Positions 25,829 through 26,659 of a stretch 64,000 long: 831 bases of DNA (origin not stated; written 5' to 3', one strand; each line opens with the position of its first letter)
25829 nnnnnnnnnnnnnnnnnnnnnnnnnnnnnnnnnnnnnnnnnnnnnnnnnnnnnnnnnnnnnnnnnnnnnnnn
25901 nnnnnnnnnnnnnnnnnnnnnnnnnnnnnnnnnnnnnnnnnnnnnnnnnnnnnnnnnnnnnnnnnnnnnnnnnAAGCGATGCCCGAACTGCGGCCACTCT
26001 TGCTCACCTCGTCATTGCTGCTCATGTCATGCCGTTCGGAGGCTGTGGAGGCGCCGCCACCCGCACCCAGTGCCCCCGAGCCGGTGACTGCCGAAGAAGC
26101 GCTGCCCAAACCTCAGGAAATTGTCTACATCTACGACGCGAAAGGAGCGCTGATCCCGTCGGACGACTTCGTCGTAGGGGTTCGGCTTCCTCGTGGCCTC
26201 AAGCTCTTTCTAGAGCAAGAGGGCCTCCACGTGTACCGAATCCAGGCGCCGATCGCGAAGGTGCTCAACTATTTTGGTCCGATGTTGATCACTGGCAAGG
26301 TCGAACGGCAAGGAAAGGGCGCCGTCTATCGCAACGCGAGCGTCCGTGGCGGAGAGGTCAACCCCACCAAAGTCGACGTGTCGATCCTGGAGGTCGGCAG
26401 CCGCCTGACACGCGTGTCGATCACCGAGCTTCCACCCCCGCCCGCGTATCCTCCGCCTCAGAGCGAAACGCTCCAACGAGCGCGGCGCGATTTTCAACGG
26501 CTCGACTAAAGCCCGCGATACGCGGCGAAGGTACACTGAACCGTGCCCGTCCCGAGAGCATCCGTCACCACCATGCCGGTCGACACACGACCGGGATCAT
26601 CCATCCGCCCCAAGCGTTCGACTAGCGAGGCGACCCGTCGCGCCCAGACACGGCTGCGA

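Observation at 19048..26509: Stand-alone, fully translationally coupled minor-pilin/PilY1 tip operon with an extra trailing lipoprotein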

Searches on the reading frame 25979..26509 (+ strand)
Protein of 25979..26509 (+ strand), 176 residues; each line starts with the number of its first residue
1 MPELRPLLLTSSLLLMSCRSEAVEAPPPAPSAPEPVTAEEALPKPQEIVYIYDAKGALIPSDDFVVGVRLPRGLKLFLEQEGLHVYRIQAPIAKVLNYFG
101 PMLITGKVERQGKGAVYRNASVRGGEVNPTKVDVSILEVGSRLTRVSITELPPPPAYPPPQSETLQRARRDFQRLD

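Call 4: search_protein_families(library=pfam, proteins=[window:25979-26509:+], max_evalue=0.1)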
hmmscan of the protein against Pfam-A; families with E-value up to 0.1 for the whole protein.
window:25979-26509:+ (176 aa): 0 families

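Call 5: search_protein_families(library=ncbifam, proteins=[window:25979-26509:+], max_evalue=0.1)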
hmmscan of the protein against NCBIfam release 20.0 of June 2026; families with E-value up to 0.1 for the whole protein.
window:25979-26509:+ (176 aa): 0 families

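Call 8: find_homologous_proteins(query=window:25979-26509:+, max_evalue=0.001)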
Query window:25979-26509:+ (176 aa): 145 proteins with E <= 0.001 among 1913 candidates; the best 120 are listed.
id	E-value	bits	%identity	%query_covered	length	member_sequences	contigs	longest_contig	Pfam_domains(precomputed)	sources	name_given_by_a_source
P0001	1.6e-98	346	91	100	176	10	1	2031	-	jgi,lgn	jgi:hypothetical protein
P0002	2.9e-94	332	87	100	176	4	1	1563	-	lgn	-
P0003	8.7e-93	327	87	90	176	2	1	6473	-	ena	-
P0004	1.9e-89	316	87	90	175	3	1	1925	-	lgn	-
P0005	1.8e-87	310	83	100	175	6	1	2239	-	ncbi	-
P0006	2.4e-83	296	80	92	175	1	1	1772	-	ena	-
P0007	7.2e-83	295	80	100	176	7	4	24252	-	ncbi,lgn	-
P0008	2.6e-82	293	79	93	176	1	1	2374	-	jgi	jgi:hypothetical protein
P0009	1.4e-79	284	77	90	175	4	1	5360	-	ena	-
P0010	4.1e-79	283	78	78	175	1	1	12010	-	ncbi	-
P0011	4.7e-77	276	73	98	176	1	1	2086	-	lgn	-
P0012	3.4e-70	254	66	97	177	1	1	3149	-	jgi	jgi:hypothetical protein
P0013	1.0e-60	223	61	97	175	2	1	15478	-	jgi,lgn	-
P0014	1.6e-57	212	62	97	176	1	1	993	-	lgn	-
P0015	1.6e-53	199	60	90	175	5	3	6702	-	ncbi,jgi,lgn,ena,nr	ncbi:MAG: hypothetical protein OEV36_02675 [Myxococcales bacterium]|nr:hypothetical protein [Myxococ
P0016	4.2e-53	198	59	93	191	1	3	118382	-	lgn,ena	-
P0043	4.9e-50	188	64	76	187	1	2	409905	-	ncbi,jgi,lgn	jgi:hypothetical protein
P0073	8.7e-49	184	53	98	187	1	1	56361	-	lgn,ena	-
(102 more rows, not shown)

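Call 10: find_encoding_contigs(protein=P0043, flank=10000, max_places=2)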
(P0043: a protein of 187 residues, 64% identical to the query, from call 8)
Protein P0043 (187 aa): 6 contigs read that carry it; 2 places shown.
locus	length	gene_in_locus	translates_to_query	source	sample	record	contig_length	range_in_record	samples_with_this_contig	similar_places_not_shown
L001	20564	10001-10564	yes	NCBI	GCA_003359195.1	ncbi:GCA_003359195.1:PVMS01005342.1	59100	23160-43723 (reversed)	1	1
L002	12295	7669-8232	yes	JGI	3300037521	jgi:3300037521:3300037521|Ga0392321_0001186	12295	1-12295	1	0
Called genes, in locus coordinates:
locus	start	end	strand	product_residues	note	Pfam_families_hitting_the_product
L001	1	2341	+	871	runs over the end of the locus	PF02366:PMT (weak), PF13231:PMT_2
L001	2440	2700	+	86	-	-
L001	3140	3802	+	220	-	PF07963:N_methyl (weak)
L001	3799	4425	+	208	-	PF07963:N_methyl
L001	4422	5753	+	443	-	PF07963:N_methyl (weak)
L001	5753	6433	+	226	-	-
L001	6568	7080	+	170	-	-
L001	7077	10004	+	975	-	PF05567:T4P_PilY1 (faint)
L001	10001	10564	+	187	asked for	-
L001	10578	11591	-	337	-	-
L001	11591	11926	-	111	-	-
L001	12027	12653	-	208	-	PF16697:Yop-YscD_cpl, PF00498:FHA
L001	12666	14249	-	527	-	PF13646:HEAT_2 (faint)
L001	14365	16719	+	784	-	PF13491:FtsK_4TM, PF17854:FtsK_alpha, PF01580:FtsK_SpoIIIE, PF01935:DUF87 (weak), PF09397:FtsK_gamma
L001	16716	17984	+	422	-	-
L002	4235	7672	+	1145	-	PF05567:T4P_PilY1 (faint)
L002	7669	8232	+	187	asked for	-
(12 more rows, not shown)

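Call 11: find_encoding_contigs(protein=P0016, flank=10000, max_places=2)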
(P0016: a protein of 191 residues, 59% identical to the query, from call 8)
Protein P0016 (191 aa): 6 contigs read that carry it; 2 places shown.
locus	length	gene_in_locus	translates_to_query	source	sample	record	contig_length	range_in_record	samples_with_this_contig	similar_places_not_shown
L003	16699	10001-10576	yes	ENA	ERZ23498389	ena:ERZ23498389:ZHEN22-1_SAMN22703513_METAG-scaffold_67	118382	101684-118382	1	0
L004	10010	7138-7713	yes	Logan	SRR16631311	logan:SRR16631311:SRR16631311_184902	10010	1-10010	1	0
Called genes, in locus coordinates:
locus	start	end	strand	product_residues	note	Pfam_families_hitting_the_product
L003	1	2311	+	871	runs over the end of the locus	PF13231:PMT_2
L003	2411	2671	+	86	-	-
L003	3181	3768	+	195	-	-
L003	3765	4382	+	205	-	PF07963:N_methyl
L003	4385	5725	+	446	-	PF07963:N_methyl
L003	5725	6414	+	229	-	-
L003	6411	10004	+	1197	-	PF05567:T4P_PilY1 (faint)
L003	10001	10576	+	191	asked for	-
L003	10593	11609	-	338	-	-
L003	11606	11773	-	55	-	-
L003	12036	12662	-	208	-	PF16697:Yop-YscD_cpl, PF00498:FHA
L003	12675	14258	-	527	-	PF13646:HEAT_2 (faint)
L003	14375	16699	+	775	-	?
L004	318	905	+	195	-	-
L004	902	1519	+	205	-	PF07963:N_methyl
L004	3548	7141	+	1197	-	PF05567:T4P_PilY1 (faint)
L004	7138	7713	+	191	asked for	-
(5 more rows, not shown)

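Call 12: find_encoding_contigs(protein=P0073, flank=10000, max_places=2)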
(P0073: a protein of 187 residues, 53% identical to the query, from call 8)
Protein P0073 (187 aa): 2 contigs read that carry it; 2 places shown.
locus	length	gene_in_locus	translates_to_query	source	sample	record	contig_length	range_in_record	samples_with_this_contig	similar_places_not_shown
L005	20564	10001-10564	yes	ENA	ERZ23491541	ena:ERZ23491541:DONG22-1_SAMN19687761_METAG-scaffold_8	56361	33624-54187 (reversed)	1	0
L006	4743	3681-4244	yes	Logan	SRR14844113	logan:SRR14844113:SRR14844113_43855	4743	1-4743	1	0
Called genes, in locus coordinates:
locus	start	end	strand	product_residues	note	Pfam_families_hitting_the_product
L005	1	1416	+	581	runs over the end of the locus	-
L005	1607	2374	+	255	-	-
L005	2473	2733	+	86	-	-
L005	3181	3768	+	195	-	-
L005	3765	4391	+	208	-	PF07963:N_methyl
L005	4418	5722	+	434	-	-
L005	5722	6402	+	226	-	-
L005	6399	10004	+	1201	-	PF05567:T4P_PilY1 (faint)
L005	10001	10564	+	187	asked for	-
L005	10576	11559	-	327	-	-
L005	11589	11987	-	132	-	-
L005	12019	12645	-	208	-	PF16697:Yop-YscD_cpl, PF00498:FHA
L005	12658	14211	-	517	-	PF13646:HEAT_2 (faint)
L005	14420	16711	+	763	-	PF13491:FtsK_4TM, PF17854:FtsK_alpha, PF01580:FtsK_SpoIIIE, PF01935:DUF87 (weak), PF09397:FtsK_gamma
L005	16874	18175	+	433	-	PF00202:Aminotran_3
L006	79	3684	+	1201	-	PF05567:T4P_PilY1 (faint)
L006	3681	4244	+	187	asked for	-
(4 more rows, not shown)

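Call 17: find_related_loci(query=A1, collection=genome_contigs, flank=10000)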
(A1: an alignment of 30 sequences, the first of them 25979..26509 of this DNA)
Query A1 (176 aa) in genome_contigs; peptide patterns used: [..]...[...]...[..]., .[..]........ (x = any residue, [..] = any of these).
57 stretches matched a pattern; 46 encode a relative of the query (tblastn E <= 1e-3); 46 distinct loci.
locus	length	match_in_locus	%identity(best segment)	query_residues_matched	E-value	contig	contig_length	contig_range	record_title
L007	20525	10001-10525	84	1-176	5e-86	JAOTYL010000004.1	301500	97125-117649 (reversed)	MAG: Myxococcales bacterium isolate 21_Jan_SF_Bin46 21_Jan_SF_Bin46_scaffold_8_c1, whole genome shotgun sequence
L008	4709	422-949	88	1-176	2e-75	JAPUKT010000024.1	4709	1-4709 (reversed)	MAG: Deltaproteobacteria bacterium isolate KW1-S15_267 KW1-S15_267_cg24, whole genome shotgun sequence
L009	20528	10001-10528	79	1-176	5e-71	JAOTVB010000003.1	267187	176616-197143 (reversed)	MAG: Myxococcales bacterium isolate 13_May_SF_Bin32 13_May_SF_Bin32_scaffold_13_c1, whole genome shotgun sequence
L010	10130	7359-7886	56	1-176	2e-57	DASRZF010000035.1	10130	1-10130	MAG TPA_asm: Polyangiales bacterium isolate SMAG_U14152 k141_3808825, whole genome shotgun sequence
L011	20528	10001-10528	55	1-176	3e-56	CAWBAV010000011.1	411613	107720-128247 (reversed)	MAG: uncultured delta proteobacterium isolate MFD09779.bin.1.20 genome assembly, contig: contig_28190, whole genome shot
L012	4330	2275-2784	54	7-176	7e-56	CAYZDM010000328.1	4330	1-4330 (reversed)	MAG TPA_asm: uncultured Sandaracinaceae bacterium isolate SRP155585_co1_222 genome assembly, contig: NODE_17852_length_4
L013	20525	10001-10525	55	2-176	5e-56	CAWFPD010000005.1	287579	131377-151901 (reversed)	MAG: uncultured delta proteobacterium isolate MFD05684.bin.1.356 genome assembly, contig: contig_23135, whole genome sho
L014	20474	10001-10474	58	18-176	1e-54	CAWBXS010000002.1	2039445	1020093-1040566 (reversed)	MAG: uncultured delta proteobacterium isolate MFD09779.bin.1.65 genome assembly, contig: contig_12174, whole genome shot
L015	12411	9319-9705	65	48-176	5e-54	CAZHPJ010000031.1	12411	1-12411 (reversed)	MAG TPA_asm: uncultured Sandaracinaceae bacterium isolate SRP128015_co2_29 genome assembly, contig: NODE_3450_length_124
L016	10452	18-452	61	31-176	2e-53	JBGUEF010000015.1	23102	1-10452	MAG: Deltaproteobacteria bacterium isolate 35D-01 NODE_15_length_23102_cov_2.651381, whole genome shotgun sequence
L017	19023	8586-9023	60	34-176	1e-53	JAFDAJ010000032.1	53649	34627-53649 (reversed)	MAG: Deltaproteobacteria bacterium isolate AB_1215_Bin_95 AB_1215_Bin_95_scaffold_1201, whole genome shotgun sequence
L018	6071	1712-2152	60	29-176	1e-53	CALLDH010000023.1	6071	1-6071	MAG: uncultured bacterium isolate N2_Bin_METABAT__25_sub_1 genome assembly, contig: c_000000643776, whole genome shotgun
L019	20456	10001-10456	56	19-176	3e-53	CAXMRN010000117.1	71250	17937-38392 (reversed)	MAG: uncultured Polyangiaceae bacterium isolate 07C-BC-St07_bin.2.orig genome assembly, contig: k141_1263933, whole geno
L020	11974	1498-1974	56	18-176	1e-52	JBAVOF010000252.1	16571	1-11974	MAG: Polyangiales bacterium isolate MFD02366_ilm_asm_bin8 k127_70554, whole genome shotgun sequence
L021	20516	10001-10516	51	9-176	1e-52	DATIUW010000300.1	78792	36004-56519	MAG TPA_asm: Polyangiales bacterium isolate SMAG_U15991 k141_586746, whole genome shotgun sequence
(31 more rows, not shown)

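Call 24: predict_structure(alignment_id=A1)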
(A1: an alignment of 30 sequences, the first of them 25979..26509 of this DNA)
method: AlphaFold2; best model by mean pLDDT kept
length: 176 residues; sequences in the alignment: 30
mean_pLDDT: 80.9   pTM: 0.63
mean pLDDT of the five models: 80.9, 79.7, 79.4, 79.0, 69.8
residues with pLDDT >= 90: 91; 70-90: 38; 50-70: 24; < 50: 23
segments of 3 or more residues with pLDDT < 50: 17-37
pLDDT, mean of each block of 10 residues (from residue 1): 51 51 43 48 75 96 93 96 95 97 93 96 76 96 95 87 90 78
secondary structure, 60 per line:
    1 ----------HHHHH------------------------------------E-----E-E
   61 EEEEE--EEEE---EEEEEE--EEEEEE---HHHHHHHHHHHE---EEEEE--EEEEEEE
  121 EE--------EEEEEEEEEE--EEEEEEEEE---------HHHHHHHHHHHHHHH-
elements in order: H11-15 E60-65 E68-71 E75-80 E83-88 H92-102 E107-111 E114-122 E131-140 E143-151 H161-175

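Call 25: search_protein_representatives(alignment_id=A1)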
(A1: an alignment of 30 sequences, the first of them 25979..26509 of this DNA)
Query: 30 sequences, 176 profile positions. Proteins with E-value up to 0.001 (for the whole library): 233; up to 1e-10: 140; up to 1e-30: 13. The best 150 are listed.
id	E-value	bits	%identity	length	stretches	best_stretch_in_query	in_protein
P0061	2.1e-81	288.0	-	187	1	5-176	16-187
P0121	1.9e-76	271.9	-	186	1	2-176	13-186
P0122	1.3e-60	220.3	-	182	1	5-176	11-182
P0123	1.3e-57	210.5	-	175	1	3-176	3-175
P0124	5.6e-55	202.0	-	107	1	70-176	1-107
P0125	5.5e-51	189.0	-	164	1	1-128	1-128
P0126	2.7e-40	154.1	-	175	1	8-175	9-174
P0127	4.3e-38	147.0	-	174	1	7-175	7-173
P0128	1.5e-34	135.5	-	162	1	15-175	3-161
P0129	1.2e-33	132.6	-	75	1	102-176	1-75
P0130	1.4e-32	129.0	-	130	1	79-169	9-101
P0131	1.9e-32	128.6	-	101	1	1-101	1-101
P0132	5.4e-31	123.9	-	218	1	1-158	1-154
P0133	1.5e-30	122.4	-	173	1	2-176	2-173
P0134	3.8e-30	121.1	-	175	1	7-166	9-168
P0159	1.0e-25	106.6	-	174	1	17-156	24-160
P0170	9.3e-24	100.3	-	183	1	6-175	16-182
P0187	6.2e-21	91.1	-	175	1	5-176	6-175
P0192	2.6e-20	89.1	-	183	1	5-176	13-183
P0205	8.9e-19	84.1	-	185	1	7-176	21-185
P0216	3.1e-16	75.8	-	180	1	13-176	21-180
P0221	1.8e-15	73.3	-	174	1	6-173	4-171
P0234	3.8e-14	69.0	-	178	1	7-174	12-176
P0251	2.1e-12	63.3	-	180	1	5-167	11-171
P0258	6.5e-11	58.5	-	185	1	10-170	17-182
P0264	3.4e-10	56.1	-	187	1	7-168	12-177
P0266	5.9e-10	55.3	-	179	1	7-162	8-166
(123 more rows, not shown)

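Call 28: fold_search(model_id=the predicted structure, library=pdb)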
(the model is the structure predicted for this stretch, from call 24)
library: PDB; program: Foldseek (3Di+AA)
matches with E <= 10: 887; with E <= 0.001: 0
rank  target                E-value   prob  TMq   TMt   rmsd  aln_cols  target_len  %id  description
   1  6e8a_A                2.0e-02  0.89  0.25  0.28  11.8       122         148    9  Crystal structure of DcrB from Salmonella enterica at 1.92 Angstroms resolution (released 2018-10-31)
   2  6pny                  3.4e-02  1.00  0.31  0.45   4.4        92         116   14  X-ray Structure of Flpp3 (released 2020-02-26)
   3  1v2b_B                3.6e-02  0.82  0.26  0.29  10.8       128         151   10  Crystal Structure of PsbP Protein in the Oxygen-Evolving Complex of Photosystem II from Higher Plants (released 2004-05-18)
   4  5iri_A                3.8e-02  0.97  0.28  0.44   6.5        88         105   15  Structure of the mouse SAD-B AIS-KA1 fragment (released 2016-06-15)
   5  6lys_C                3.8e-02  0.69  0.26  0.29  22.6       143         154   10  Structure of the BAM complex (released 2021-01-13)
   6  6e8a_B                4.0e-02  0.80  0.25  0.29  12.0       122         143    9  Crystal structure of DcrB from Salmonella enterica at 1.92 Angstroms resolution (released 2018-10-31)
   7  9gnw_P                4.2e-02  0.84  0.24  0.23   9.4       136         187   10  Universal PSII assembly intermediate (released 2025-09-17)
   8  9srg                  4.2e-02  0.54  0.21  0.23  17.8       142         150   12  Prenylated FMN oxidative maturase PhdC, FMN-bound (released 2025-12-17)
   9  2mu4_MODEL_1_A        4.7e-02  0.97  0.29  0.42   5.6        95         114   12  Structure of F. tularensis Virulence Determinant (released 2015-06-10)
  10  5ljo_C                4.7e-02  0.92  0.33  0.35  12.8       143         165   14  E. coli BAM complex (BamABCDE) by cryoEM (released 2016-10-12)
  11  4luq_C                5.3e-02  0.54  0.22  0.28  10.3       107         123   20  Crystal structure of virulence effector Tse3 in complex with neutralizer Tsi3 (released 2013-09-18)
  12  1t17_MODEL_1_A        5.3e-02  0.25  0.16  0.18  14.9       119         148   12  Solution Structure of the 18 kDa Protein CC1736 from Caulobacter crescentus: The Northeast Structural Genomics (released 2005-01-04)
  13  8zir_Q                7.9e-02  0.66  0.21  0.08   8.3        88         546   14  DUF4297-HerA complex (released 2025-03-12)
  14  8zir_O                8.3e-02  0.66  0.21  0.08   8.2        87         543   14  DUF4297-HerA complex (released 2025-03-12)
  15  6xrb_A                8.8e-02  0.66  0.26  0.30  11.1       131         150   16  Crystal structure of SciW from Salmonella typhimurium (released 2020-12-30)
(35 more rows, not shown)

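Call 30: find_homologous_proteins(query=A2, max_evalue=0.001)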
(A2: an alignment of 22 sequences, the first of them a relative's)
Query A2 (22 sequences) (173 aa, profile of the alignment): 28 proteins with E <= 0.001 among 8000 candidates.
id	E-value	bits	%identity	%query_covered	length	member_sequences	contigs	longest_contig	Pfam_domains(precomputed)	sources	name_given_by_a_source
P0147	1.6e-52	196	46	86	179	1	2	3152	-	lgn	-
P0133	1.5e-50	189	100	100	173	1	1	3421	-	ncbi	-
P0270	6.1e-50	187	47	100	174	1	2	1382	-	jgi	jgi:hypothetical protein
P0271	7.7e-50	187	48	71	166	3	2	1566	-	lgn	-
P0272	1.7e-49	186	80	100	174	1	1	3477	-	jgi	jgi:hypothetical protein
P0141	6.2e-48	181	42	88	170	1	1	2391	-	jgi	jgi:hypothetical protein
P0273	3.2e-47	179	45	62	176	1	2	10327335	-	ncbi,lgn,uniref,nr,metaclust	ncbi:hypothetical protein [Sandaracinus amylolyticus]|uniref:Lipoprotein n=1 Tax=Sandaracinus amylol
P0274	2.7e-46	176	37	90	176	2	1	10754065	-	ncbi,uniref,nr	ncbi:hypothetical protein [Sandaracinus amylolyticus]|uniref:hypothetical protein n=1 Tax=Sandaracin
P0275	2.1e-45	173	52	99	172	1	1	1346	-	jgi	jgi:hypothetical protein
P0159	6.8e-45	171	60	66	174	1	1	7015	-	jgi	jgi:hypothetical protein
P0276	1.0e-44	170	42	84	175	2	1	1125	-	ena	-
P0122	2.4e-44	169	41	85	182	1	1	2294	-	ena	-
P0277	2.6e-44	169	48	69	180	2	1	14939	-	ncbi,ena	-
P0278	3.4e-44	169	52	70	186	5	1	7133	-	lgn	-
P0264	2.4e-43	166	37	41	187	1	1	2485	-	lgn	-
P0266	9.9e-42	161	29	63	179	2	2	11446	-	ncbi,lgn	-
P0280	4.7e-41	158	43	84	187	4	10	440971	-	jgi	jgi:hypothetical protein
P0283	2.2e-38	150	48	70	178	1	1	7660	-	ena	-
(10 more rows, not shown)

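Call 31: find_encoding_contigs(protein=P0273, flank=10000, max_places=1)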
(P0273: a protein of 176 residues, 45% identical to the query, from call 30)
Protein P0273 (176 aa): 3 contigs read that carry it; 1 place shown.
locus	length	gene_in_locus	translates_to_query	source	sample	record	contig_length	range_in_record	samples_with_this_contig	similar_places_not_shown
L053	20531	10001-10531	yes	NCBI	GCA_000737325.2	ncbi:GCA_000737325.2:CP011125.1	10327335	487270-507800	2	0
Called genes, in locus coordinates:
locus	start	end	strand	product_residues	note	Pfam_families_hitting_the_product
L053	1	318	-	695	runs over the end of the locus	-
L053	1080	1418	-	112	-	PF00551:Formyl_trans_N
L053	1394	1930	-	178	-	PF01842:ACT, PF13740:ACT_6 (weak)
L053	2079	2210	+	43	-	-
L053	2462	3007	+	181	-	-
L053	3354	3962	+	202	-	PF07963:N_methyl (faint)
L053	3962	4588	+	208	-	-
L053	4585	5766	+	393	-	PF07963:N_methyl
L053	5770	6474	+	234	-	-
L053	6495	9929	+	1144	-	-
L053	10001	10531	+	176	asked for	-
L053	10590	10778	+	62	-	-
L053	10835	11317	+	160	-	-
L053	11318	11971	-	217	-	-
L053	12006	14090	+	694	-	PF08239:SH3_3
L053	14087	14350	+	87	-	-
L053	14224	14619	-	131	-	-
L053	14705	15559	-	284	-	PF13620:CarboxypepD_reg (weak), PF05359:DUF748 (faint), PF00691:OmpA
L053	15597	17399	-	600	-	PF13646:HEAT_2 (weak)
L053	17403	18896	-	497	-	-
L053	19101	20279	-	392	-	PF20030:bpMoxR, PF01078:Mg_chelatase (faint), PF00004:AAA (weak), PF07726:AAA_3 (weak), PF07728:AAA_5, PF17868:AAA_lid_8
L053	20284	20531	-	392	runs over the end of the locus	-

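Call 32: find_encoding_contigs(protein=P0280, flank=10000, max_places=1)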
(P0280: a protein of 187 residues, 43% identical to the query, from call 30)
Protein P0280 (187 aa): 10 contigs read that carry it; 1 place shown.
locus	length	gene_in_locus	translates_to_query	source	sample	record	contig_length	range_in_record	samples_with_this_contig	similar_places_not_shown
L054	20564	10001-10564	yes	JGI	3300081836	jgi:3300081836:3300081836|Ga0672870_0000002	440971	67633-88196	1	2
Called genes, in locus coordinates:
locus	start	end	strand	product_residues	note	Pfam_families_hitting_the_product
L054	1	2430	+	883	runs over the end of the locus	PF02366:PMT (weak), PF13231:PMT_2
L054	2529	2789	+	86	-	-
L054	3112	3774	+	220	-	PF07963:N_methyl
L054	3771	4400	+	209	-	PF07963:N_methyl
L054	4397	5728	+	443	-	PF07963:N_methyl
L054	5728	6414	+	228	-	-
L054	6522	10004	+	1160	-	PF05567:T4P_PilY1 (faint)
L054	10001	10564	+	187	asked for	-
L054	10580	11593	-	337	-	-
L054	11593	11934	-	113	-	-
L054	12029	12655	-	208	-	PF16697:Yop-YscD_cpl, PF00498:FHA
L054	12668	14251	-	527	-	PF13646:HEAT_2 (faint)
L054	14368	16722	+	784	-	PF13491:FtsK_4TM, PF17854:FtsK_alpha, PF01580:FtsK_SpoIIIE, PF01935:DUF87 (weak), PF09397:FtsK_gamma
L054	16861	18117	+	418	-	-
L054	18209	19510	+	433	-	PF00202:Aminotran_3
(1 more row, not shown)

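Call 33: find_encoding_contigs(protein=P0266, flank=10000, max_places=1)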
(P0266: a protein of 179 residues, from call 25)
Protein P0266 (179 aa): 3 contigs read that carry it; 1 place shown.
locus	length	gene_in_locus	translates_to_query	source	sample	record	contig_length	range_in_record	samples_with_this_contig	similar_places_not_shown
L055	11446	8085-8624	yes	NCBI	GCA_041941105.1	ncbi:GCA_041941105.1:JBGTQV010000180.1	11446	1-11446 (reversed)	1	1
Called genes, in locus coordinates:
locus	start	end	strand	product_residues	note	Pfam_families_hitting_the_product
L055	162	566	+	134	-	PF00589:Phage_integrase (weak)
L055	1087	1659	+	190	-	-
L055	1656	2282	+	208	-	PF07963:N_methyl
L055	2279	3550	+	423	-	PF07963:N_methyl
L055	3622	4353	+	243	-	-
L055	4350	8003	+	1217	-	PF05567:T4P_PilY1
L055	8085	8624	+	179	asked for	-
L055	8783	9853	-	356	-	PF00155:Aminotran_1_2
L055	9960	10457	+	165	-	PF01613:Flavin_Reduct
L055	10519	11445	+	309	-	?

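Call 38: find_encoding_contigs(protein=P0277, flank=10000, max_places=1)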
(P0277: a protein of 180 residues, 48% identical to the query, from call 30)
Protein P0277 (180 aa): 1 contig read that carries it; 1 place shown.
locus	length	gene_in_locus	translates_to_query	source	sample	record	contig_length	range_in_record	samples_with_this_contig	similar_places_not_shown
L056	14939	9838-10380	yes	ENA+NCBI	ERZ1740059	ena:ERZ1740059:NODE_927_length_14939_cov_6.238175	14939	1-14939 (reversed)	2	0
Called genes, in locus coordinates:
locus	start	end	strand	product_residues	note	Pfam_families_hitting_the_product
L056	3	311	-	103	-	?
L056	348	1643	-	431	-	PF02874:ATP-synt_ab_N (faint), PF00006:ATP-synt_ab, PF18269:T3SS_ATPase_C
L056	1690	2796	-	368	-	PF00226:DnaJ, PF15777:Anti-TRAP (faint), PF01556:DnaJ_C, PF00684:DnaJ_CXXCXGXG, PF27439:DnaJ_C_2 (weak)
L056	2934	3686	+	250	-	-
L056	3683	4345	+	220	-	PF07963:N_methyl (weak)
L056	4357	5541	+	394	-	PF07963:N_methyl (weak)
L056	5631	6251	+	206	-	-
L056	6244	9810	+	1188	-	PF05567:T4P_PilY1 (weak)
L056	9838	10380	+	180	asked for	-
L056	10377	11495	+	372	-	PF02463:SMC_N, PF13476:AAA_23 (weak), PF13304:AAA_21 (weak)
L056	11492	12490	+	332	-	PF24827:AstE_AspA_cat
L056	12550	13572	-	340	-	PF00348:polyprenyl_synt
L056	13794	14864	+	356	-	PF01070:FMN_dh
